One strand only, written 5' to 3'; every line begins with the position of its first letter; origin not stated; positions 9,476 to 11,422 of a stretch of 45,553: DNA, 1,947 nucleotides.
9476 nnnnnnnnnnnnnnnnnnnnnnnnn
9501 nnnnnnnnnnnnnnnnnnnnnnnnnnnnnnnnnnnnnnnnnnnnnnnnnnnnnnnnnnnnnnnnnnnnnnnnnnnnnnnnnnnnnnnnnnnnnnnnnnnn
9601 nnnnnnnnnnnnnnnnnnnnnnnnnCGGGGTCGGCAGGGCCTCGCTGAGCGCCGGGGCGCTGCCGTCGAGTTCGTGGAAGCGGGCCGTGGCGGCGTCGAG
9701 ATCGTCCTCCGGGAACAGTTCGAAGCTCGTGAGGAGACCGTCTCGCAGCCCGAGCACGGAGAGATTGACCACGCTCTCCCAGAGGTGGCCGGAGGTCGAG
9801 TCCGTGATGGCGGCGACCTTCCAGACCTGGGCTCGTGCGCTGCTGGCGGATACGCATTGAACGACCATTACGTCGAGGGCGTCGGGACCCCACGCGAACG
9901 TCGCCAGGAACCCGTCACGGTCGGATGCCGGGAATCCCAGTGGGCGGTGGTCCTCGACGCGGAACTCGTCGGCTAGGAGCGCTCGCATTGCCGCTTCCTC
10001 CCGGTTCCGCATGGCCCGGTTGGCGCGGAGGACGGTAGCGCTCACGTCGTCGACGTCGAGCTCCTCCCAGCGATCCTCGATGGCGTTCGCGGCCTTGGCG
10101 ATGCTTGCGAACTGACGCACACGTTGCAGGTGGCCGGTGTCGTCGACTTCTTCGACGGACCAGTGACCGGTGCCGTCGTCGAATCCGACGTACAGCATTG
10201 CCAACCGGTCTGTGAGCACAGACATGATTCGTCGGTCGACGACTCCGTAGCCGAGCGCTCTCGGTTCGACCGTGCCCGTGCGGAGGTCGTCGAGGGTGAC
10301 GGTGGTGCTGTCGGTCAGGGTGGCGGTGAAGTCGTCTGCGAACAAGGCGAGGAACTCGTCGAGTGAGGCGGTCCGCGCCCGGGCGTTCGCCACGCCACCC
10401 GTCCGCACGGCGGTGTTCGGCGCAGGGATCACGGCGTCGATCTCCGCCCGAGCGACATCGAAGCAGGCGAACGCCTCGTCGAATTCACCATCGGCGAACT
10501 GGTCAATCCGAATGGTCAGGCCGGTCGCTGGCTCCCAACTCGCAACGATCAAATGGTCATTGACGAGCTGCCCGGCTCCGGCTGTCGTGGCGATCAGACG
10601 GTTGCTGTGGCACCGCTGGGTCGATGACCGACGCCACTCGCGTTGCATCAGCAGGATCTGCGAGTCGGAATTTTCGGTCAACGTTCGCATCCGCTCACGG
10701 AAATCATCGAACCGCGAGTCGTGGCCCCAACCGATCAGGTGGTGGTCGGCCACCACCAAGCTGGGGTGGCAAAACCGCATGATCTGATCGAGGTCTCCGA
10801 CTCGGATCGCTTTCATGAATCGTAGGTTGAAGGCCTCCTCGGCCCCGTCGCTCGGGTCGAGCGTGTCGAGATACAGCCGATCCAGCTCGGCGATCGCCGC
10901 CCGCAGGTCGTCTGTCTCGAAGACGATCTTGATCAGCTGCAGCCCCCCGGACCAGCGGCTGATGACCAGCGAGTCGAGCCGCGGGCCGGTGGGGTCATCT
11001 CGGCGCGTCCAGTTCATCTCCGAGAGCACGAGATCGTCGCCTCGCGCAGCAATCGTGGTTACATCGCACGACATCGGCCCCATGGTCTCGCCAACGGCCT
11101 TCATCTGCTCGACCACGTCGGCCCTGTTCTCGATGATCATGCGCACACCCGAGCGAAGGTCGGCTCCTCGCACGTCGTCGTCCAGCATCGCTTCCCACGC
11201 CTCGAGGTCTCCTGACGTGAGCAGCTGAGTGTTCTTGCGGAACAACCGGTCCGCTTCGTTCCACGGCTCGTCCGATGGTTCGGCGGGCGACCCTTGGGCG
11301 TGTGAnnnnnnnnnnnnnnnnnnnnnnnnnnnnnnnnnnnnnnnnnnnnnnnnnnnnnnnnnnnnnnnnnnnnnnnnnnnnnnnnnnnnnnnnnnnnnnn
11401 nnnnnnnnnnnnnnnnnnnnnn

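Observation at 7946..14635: Giant cyclase-STAND protein with a double zinc ribbon at the N-terminus and eight tandem NTF2-like units at the C-terminus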

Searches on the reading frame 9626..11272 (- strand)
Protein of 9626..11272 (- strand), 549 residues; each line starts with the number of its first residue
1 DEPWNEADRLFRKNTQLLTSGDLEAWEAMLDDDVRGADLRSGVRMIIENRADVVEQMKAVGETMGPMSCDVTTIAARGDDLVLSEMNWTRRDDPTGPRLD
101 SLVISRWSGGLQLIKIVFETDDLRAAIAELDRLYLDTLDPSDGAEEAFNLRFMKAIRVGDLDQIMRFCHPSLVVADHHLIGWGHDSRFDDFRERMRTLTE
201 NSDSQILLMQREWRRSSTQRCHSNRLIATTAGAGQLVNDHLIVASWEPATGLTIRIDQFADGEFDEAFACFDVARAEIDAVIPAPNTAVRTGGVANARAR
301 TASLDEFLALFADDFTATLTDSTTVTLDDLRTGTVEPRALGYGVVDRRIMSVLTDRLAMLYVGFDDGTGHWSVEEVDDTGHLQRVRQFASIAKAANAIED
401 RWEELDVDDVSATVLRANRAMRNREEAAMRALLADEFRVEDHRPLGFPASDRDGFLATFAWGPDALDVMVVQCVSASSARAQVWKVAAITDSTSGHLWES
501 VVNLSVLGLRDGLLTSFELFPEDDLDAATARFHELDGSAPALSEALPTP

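Call 23: search_solved_structures(query=A1, max_evalue=1)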
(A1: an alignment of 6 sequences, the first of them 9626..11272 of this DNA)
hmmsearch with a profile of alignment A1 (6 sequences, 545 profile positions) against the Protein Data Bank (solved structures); distinct sequences matched with E-value up to 1: 6.
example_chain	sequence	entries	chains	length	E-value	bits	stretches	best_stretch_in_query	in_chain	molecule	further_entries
8uqf_A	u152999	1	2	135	0.019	17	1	414-497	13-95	designed cortisol-binding protein hcy129_mpnn5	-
9kw6_C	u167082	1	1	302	0.18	13.7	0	144-194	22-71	MonBI,MonBII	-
9kw8_A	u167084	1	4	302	0.19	13.6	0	144-194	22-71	MonBI,MonBII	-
9kw6_A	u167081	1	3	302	0.29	13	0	144-194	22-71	MonBI,MonBII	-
2ls5_A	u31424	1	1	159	0.64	11.9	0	309-388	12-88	Uncharacterized protein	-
3m8c_A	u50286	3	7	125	0.72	11.7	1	416-511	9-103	Steroid Delta-isomerase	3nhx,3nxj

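Call 30: search_protein_representatives(alignment_id=A1)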
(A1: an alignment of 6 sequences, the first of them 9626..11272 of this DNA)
Query: 6 sequences, 545 profile positions. Proteins with E-value up to 0.001 (for the whole library): 2381; up to 1e-10: 1472; up to 1e-30: 583. The best 150 are listed.
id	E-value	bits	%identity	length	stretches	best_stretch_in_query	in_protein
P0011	0.0e+00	1161.8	-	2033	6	7-541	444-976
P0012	0.0e+00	1045.6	-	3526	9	4-540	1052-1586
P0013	3.6e-284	960.1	-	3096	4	2-542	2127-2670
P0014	5.6e-280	946.2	-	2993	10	15-540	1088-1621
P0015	1.0e-274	928.9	-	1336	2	1-540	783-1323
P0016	8.4e-255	863.1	-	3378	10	9-538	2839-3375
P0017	1.5e-248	842.5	-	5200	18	5-541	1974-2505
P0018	5.5e-235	797.7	-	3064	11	13-540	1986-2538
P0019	4.5e-234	794.7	-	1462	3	2-541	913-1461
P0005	2.5e-233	792.3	-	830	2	15-544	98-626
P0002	5.8e-231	784.4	-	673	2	1-432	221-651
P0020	2.0e-216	736.5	-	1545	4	2-545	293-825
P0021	3.1e-209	712.7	-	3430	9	5-540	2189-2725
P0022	8.5e-203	691.5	-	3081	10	16-314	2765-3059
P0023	4.6e-201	685.8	-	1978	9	346-544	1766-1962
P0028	2.3e-187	640.6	-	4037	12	6-544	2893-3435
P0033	3.7e-165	567.2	-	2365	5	4-544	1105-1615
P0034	3.8e-165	567.2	-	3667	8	9-542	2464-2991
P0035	3.0e-161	554.3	-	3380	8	2-541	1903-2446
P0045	6.1e-143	493.9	-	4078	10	15-316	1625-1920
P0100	1.8e-99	350.4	-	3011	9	16-214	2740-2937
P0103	4.9e-98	345.7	-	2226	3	22-542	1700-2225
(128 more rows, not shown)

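Call 32: predict_structure(alignment_id=A1)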
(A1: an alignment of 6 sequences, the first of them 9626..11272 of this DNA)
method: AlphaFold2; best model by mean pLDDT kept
length: 549 residues; sequences in the alignment: 6
mean_pLDDT: 84.7   pTM: 0.80
mean pLDDT of the five models: 84.7, 84.3, 83.7, 82.6, 76.6
residues with pLDDT >= 90: 249; 70-90: 231; 50-70: 53; < 50: 16
segments of 3 or more residues with pLDDT < 50: 283-285, 540-549
pLDDT, mean of each block of 10 residues (from residue 1): 86 90 91 94 87 80 68 92 90 74 95 95 92 85 78 88 92 78 74 83 80 87 85 74 90 91 90 81 68 92 89 96 96 95 92 89 89 93 95 90 78 87 88 94 83 85 61 84 84 54 88 93 88 79 34
secondary structure, 60 per line:
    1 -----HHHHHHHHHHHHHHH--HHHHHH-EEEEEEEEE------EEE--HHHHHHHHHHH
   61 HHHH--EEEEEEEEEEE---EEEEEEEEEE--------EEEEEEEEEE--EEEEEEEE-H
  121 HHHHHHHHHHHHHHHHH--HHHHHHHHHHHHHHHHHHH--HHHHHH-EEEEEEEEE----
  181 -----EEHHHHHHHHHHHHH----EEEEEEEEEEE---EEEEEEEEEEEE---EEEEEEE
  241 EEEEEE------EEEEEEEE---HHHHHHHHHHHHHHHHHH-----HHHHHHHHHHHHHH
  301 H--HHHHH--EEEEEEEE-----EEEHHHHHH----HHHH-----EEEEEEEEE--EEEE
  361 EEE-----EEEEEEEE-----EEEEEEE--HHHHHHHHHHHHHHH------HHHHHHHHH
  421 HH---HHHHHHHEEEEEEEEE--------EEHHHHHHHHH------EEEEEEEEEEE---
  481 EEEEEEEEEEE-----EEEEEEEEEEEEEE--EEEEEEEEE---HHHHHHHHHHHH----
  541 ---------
elements in order: H6-20 H23-28 E30-38 E45-47 H50-64 E67-77 E81-90 E99-108 E111-118 H120-137 H140-158 H161-166 E168-176 H188-200 E205-215 E219-230 E234-246 E253-260 H264-281 H287-301 H304-308 E311-318 E324-326 H327-332 H337-340 E346-354 E357-363 E369-376 E382-388 H391-405 H412-422 H426-432 E433-441 H452-460 E467-477 E481-491 E497-510 E513-521 H525-536

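Call 35: fold_search(model_id=the predicted structure, library=pdb)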
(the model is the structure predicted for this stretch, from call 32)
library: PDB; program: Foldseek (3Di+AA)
matches with E <= 10: 1327; with E <= 0.001: 303
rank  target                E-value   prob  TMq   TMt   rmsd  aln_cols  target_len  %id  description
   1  9kw8_A                5.3e-10  1.00  0.19  0.37  13.4       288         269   10  Polyether epoxide hydrolase MonBI-MonBII complex with product analogue (released 2025-12-10)
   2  9kw6_C                7.2e-10  1.00  0.20  0.38  14.4       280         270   11  Polyether epoxide hydrolase MonBI-MonBII complex (released 2025-12-10)
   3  3rga                  9.8e-10  1.00  0.21  0.37  13.7       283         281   13  Crystal structure of epoxide hydrolase for polyether lasalocid A biosynthesis (released 2012-03-07)
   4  9kw6_B                1.7e-09  1.00  0.20  0.38  14.1       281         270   10  Polyether epoxide hydrolase MonBI-MonBII complex (released 2025-12-10)
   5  9kw8_C                1.8e-09  1.00  0.20  0.38  14.0       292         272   11  Polyether epoxide hydrolase MonBI-MonBII complex with product analogue (released 2025-12-10)
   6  4rzm_A                3.4e-09  1.00  0.21  0.38  13.2       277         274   12  Crystal structure of the Lsd19-lasalocid A complex (released 2015-01-21)
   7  4rzm_B                8.6e-09  1.00  0.21  0.37  13.4       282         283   12  Crystal structure of the Lsd19-lasalocid A complex (released 2015-01-21)
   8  9iq5_A                2.9e-05  1.00  0.16  0.62   4.0       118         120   16  CatM, SnoaL-like protein (released 2025-07-16)
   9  4r9l_A                2.9e-05  1.00  0.16  0.53   9.8       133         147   20  Structure of a thermostable elevenfold mutant of limonene epoxide hydrolase from Rhodococcus erythropolis, containing  (released 2014-09-24)
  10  9iqm                  3.2e-05  1.00  0.17  0.62   4.0       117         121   16  CatM-L6S, a SnoaL-like protein in complex with substrate mimic L6S (released 2025-07-16)
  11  9iq5_B                3.2e-05  1.00  0.17  0.63   4.1       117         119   16  CatM, SnoaL-like protein (released 2025-07-16)
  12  7xsi_B                3.5e-05  1.00  0.18  0.63   5.5       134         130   14  SdnG, a Diels Alderase catalyzed the formation of norbornene skeleton in Sordarin biosynthetic pathway (released 2022-12-28)
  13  7vwd_D                4.3e-05  1.00  0.17  0.54   7.7       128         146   17  Crystal Structure of the Y53F/N55A mutant of LEH (released 2023-01-18)
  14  3lyg                  4.6e-05  1.00  0.17  0.66   5.2       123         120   13  Crystal structure of NTF2-like protein of unknown function (YP_270605.1) from Colwellia psychrerythraea 34H at 1.61 A re (released 2010-04-14)
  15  8yhm_A                4.6e-05  1.00  0.18  0.62   5.5       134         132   14  The structure of SdnG covalently binding with the cope rearrangement product (released 2025-10-22)
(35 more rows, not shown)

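Call 41: find_related_loci(query=A2, collection=genome_contigs, flank=10000)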
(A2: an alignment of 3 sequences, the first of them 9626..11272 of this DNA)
Query A2 (549 aa) in genome_contigs; peptide patterns used: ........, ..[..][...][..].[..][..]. (x = any residue, [..] = any of these).
54 stretches matched a pattern; 3 encode a relative of the query (tblastn E <= 1e-3); 3 distinct loci.
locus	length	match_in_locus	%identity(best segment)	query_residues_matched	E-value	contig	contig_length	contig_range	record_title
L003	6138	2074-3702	63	1-541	0e+0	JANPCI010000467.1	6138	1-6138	MAG: Actinomycetes bacterium isolate VAR_78_metabat_524 VAR_78_k141_3775787, whole genome shotgun sequence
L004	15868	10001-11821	39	1-549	2e-76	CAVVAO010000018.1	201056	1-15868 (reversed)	MAG: Ilumatobacteraceae bacterium isolate MFD09730.bin.3.85 genome assembly, contig: contig_457, whole genome shotgun se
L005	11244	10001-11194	30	1-395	4e-31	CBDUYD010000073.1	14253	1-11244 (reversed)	MAG TPA_asm: uncultured Ilumatobacteraceae bacterium isolate SRR22302373_binner123_Refined_64 genome assembly, contig: E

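Call 62: list_cluster_members(proteins=[P0013, P0021, P0028, P0033, P0035, P0012, P0017, P0045, P0103, P0006])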
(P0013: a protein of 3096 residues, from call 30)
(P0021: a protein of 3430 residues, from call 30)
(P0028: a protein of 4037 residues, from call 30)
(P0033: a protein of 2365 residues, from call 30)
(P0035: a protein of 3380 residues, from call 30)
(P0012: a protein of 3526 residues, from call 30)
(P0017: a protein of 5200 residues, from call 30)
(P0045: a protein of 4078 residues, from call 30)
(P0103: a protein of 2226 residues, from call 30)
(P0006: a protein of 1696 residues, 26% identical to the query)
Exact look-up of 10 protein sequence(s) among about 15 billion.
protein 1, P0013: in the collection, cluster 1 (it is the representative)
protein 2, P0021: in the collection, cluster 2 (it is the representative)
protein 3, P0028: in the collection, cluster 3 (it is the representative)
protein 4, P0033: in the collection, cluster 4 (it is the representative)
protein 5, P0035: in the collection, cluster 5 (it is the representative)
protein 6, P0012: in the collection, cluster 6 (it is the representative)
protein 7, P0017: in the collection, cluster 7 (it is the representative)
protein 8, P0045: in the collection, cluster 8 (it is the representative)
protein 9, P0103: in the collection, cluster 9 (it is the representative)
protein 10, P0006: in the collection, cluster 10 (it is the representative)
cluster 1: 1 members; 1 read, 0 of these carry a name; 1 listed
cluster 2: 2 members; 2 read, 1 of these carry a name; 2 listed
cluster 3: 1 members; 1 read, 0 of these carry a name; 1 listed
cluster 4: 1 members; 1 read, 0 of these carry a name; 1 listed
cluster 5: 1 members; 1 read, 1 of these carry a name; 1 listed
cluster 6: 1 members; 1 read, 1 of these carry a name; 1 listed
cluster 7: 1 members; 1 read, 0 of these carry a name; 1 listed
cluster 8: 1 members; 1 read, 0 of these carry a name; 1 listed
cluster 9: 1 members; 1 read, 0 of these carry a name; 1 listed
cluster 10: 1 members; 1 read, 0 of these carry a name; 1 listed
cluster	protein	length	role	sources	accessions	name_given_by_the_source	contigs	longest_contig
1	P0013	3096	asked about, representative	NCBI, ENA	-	-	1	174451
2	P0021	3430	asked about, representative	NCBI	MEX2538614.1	MAG: nuclear transport factor 2 family protein [Actinomycetota bacterium]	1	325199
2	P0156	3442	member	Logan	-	-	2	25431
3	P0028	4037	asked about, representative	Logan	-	-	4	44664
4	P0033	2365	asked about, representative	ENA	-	-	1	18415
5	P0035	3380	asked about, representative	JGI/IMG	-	class 3 adenylate cyclase/tetratricopeptide (TPR) repeat protein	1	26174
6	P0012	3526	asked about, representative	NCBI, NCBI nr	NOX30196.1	MAG: AAA family ATPase, partial [Actinobacteria bacterium] | AAA family ATPase [Actinomycetota bacterium]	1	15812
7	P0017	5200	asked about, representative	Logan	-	-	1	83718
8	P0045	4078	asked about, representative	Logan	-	-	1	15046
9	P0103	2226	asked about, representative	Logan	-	-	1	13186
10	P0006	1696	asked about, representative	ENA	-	-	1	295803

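Call 65: find_encoding_contigs(protein=P0013, flank=6000, max_places=1)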
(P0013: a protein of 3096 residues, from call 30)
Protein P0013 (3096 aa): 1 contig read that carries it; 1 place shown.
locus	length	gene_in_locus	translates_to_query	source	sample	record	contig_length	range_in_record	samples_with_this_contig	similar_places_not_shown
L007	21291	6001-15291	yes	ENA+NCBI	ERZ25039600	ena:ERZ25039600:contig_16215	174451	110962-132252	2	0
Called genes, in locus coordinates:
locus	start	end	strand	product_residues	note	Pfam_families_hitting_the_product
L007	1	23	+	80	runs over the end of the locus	-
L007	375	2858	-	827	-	PF09587:PGA_cap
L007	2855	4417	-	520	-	PF14102:Caps_synth_CapC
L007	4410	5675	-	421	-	PF08245:Mur_ligase_M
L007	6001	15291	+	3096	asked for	PF00211:Guanylate_cyc, PF12773:DZR, PF13240:Zn_Ribbon_1 (faint), PF13191:AAA_16, PF13401:AAA_22 (weak), PF12680:SnoaL_2 (faint), PF13424:TPR_12 (faint), PF17874:TPR_MalT, +1 more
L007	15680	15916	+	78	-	-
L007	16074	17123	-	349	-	PF05721:PhyH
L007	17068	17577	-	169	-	PF14833:NAD_binding_11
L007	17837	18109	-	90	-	PF04075:F420H2_quin_red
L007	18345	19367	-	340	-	PF00294:PfkB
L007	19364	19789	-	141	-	PF01081:Aldolase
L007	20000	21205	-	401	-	PF02746:MR_MLE_N, PF13378:MR_MLE_C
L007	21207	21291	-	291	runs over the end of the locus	PF01370:Epimerase, PF04321:RmlD_sub_bind (weak)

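Call 66: find_encoding_contigs(protein=P0021, flank=6000, max_places=1)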
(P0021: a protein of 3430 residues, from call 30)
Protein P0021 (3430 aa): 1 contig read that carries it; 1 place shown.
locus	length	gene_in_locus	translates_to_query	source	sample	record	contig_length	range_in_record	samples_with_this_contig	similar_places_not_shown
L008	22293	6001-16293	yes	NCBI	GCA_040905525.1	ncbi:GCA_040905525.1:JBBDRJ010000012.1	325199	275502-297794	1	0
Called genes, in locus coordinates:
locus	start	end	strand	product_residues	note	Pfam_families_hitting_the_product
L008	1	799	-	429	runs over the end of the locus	PF20434:BD-FAE, PF07859:Abhydrolase_3, PF00135:COesterase (weak), PF00326:Peptidase_S9 (weak)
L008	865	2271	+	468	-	PF03007:WS_DGAT_cat, PF06974:WS_DGAT_C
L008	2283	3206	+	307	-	PF04199:Cyclase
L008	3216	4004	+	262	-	PF00378:ECH_1, PF16113:ECH_2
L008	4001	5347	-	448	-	PF00067:p450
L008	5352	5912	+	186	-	PF00440:TetR_N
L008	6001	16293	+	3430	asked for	PF00211:Guanylate_cyc, PF12773:DZR, PF13240:Zn_Ribbon_1 (faint), PF13191:AAA_16, PF13401:AAA_22, PF12680:SnoaL_2 (weak), PF07366:SnoaL (weak), PF12680:SnoaL_2, +3 more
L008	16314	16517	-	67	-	-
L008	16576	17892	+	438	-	PF01796:OB_ChsH2_C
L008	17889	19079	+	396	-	PF00108:Thiolase_N, PF02803:Thiolase_C (faint), PF22691:Thiolase_C_1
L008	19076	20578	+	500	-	PF00501:AMP-binding, PF13193:AMP-binding_C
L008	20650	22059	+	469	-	PF13458:Peripla_BP_6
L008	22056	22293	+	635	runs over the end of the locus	PF02653:BPD_transp_2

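Call 67: find_encoding_contigs(protein=P0017, flank=6000, max_places=1)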
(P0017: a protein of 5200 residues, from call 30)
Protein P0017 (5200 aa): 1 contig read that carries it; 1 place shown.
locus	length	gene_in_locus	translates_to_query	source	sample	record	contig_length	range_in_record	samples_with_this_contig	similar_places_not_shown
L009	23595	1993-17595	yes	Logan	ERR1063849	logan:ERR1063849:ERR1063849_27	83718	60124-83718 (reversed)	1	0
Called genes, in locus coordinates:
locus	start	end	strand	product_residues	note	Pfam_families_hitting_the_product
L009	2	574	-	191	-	?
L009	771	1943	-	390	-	PF01663:Phosphodiest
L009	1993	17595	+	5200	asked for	PF00486:Trans_reg_C (weak), PF03704:BTAD, PF12680:SnoaL_2 (faint), PF00211:Guanylate_cyc, PF13191:AAA_16, PF14534:DUF4440 (faint), PF07366:SnoaL (faint)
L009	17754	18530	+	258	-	PF12840:HTH_20, PF01022:HTH_5 (weak), PF08327:AHSA1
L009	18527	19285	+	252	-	PF05988:DUF899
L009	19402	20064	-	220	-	PF00753:Lactamase_B (weak)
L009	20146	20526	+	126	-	-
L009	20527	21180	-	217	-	PF00561:Abhydrolase_1 (faint), PF12146:Hydrolase_4 (weak)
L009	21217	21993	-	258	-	PF00117:GATase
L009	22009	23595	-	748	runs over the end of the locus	PF00141:peroxidase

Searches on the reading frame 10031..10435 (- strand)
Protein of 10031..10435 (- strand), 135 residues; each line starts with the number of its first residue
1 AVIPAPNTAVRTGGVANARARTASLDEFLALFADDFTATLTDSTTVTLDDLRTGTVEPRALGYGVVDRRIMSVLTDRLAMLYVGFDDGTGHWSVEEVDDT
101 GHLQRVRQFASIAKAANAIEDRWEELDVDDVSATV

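Call 8: search_protein_families(library=pfam, proteins=[window:10031-10435:-], max_evalue=10)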
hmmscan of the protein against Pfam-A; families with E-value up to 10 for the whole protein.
window:10031-10435:- (135 aa): 0 families

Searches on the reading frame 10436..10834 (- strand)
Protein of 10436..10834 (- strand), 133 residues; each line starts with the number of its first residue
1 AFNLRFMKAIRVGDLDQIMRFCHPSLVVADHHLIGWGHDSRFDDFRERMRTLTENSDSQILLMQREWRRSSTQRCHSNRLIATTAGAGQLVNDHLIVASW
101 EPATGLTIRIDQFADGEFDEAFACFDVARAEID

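Call 8: search_protein_families(library=pfam, proteins=[window:10436-10834:-], max_evalue=10)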
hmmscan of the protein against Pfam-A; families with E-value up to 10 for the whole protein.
window:10436-10834:- (133 aa): 0 families

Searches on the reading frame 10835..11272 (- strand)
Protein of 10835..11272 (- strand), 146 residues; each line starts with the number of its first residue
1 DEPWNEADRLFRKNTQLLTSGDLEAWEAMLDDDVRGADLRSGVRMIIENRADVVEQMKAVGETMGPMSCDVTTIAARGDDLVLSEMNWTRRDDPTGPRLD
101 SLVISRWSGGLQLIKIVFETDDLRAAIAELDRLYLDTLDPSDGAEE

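Call 8: search_protein_families(library=pfam, proteins=[window:10835-11272:-], max_evalue=10)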
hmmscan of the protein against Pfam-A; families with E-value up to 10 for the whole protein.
window:10835-11272:- (146 aa): 2 families
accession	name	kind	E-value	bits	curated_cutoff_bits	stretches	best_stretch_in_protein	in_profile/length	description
PF12680.13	SnoaL_2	-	8.5e-08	33.2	27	1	17-106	7-91/102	SnoaL-like domain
PF14534.12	DUF4440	-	0.019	15.9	25.2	1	10-93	4-84/107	Domain of unknown function (DUF4440)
